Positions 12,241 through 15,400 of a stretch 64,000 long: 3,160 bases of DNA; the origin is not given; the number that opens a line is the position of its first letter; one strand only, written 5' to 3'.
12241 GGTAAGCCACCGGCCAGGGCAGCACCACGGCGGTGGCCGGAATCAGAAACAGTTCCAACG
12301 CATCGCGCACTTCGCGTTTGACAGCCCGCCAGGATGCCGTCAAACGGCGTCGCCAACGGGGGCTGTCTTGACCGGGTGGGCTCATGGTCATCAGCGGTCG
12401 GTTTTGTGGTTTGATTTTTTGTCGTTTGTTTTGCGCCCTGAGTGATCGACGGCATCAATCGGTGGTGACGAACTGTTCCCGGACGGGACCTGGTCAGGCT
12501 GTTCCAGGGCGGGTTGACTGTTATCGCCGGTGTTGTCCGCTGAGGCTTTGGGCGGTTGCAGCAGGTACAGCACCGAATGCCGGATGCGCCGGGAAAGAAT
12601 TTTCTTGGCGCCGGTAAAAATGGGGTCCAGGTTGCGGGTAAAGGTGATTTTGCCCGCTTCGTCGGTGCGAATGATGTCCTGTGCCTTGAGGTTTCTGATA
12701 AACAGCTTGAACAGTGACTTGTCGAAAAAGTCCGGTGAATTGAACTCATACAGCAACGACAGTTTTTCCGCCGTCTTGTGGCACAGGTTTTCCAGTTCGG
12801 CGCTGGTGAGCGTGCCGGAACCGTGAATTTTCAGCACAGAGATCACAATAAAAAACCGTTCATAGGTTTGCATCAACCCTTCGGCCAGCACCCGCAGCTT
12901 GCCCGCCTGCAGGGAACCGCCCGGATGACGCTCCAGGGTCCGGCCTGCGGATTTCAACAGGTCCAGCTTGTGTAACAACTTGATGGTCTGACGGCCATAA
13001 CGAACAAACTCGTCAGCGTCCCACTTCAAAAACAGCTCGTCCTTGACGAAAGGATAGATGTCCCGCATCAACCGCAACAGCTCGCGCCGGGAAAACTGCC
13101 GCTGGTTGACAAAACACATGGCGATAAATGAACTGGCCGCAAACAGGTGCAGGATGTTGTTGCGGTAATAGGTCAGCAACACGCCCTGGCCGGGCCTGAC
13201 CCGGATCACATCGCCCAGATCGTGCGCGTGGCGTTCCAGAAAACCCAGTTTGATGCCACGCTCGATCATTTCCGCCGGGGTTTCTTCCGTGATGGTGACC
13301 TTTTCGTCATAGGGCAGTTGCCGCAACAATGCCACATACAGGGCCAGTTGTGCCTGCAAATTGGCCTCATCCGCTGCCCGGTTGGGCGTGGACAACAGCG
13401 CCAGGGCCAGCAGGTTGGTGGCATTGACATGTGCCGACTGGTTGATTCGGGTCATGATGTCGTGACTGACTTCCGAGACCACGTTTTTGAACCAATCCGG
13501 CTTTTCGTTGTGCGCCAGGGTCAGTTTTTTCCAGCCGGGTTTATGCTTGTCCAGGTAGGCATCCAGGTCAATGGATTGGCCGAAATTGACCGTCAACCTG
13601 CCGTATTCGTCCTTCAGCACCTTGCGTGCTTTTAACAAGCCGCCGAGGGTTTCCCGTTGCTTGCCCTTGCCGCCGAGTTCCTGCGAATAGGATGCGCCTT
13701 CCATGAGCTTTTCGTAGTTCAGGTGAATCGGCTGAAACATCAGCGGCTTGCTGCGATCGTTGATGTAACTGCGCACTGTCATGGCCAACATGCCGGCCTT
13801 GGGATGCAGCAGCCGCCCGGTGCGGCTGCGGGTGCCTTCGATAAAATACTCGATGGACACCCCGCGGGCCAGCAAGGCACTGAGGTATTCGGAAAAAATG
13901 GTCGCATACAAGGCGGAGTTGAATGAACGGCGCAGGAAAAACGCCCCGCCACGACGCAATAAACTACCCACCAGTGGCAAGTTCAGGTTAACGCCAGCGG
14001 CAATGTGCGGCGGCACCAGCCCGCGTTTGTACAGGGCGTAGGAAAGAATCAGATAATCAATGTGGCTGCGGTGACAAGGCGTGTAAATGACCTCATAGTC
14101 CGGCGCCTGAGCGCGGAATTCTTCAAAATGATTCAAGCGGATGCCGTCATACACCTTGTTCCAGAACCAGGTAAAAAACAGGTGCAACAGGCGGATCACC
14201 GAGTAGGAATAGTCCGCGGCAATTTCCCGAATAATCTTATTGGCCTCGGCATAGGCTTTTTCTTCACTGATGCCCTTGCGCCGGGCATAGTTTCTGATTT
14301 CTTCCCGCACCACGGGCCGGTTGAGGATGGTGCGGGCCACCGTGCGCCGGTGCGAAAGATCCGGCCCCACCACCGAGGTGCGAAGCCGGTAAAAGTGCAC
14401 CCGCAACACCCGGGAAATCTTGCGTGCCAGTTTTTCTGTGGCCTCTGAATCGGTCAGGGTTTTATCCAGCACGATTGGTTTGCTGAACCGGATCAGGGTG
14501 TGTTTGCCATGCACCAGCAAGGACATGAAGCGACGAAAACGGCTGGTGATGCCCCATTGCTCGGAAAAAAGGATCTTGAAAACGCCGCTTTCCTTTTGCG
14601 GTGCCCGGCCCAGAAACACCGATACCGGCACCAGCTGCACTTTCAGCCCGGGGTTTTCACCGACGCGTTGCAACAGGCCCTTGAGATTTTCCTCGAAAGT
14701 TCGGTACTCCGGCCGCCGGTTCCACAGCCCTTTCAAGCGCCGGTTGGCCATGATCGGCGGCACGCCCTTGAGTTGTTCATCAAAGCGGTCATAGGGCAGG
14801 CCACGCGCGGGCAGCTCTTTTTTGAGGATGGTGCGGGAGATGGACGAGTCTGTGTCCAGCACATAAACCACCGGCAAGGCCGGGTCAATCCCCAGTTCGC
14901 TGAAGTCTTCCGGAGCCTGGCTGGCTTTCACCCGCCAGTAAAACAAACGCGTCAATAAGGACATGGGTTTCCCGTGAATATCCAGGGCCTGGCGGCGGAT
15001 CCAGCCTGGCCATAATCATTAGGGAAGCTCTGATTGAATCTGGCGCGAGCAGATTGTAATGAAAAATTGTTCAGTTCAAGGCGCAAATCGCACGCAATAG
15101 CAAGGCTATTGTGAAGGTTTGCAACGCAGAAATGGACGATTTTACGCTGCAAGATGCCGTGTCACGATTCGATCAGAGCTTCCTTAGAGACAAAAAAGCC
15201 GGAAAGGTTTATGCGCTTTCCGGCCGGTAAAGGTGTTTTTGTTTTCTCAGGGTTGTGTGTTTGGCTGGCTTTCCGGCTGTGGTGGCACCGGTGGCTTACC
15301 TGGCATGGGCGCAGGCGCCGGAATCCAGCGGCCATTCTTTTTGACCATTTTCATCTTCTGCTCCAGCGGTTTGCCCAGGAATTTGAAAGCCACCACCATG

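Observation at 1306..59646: Dense family of ~160-bp IS5-type MITEs (GGAAGC... termini, 4-bp YTAR target duplications) in a core, origin-proximal region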

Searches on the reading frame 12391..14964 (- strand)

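Call 9: search_protein_families(library=ncbifam, proteins=[window:12391-14964:-], max_evalue=1e-10)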
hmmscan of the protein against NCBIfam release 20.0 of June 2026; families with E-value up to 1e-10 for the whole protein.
window:12391-14964:- (857 aa): 4 families
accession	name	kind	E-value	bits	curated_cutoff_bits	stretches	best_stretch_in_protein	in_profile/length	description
NF003441.0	PRK04974.1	equivalog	2.1e-277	922.8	610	1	2-801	10-811/823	glycerol-3-phosphate 1-O-acyltransferase PlsB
TIGR03703.1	plsB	equivalog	4.6e-272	905.1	618.5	1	4-797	2-798/799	glycerol-3-phosphate 1-O-acyltransferase PlsB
NF002886.0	PRK03355.1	equivalog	7.4e-67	226.5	721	1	173-767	149-745/787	glycerol-3-phosphate 1-O-acyltransferase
NF008883.0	PRK11915.1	equivalog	1.4e-24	86.7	698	1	211-545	36-362/621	lysophospholipid acyltransferase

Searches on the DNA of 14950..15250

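Call 54: search_rna_families(source=window, start=14950, end=15250, threshold=evalue, max_evalue=10)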
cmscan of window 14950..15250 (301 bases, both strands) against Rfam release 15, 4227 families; matches with E-value up to 10: 4.
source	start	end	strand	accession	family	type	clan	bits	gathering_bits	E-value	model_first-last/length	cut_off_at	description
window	15108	15235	+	RF02067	STnc310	Gene; sRNA;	-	19.5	40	0.23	1-61/61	no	Salmonella enterica sRNA STnc310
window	15028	15083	-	RF00462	IRES_APC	Cis-reg; IRES;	-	14.6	50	3.7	5-49/53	no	APC internal ribosome entry site (IRES)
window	15107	15124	-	RF02888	BtsR1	Gene; sRNA;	-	14.2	66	2.7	25-42/51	no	Bacillus sRNA 1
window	14985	15071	+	RF00460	U1A_PIE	Cis-reg;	-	13.4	50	9.3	1-74/74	no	U1A polyadenylation inhibition element (PIE)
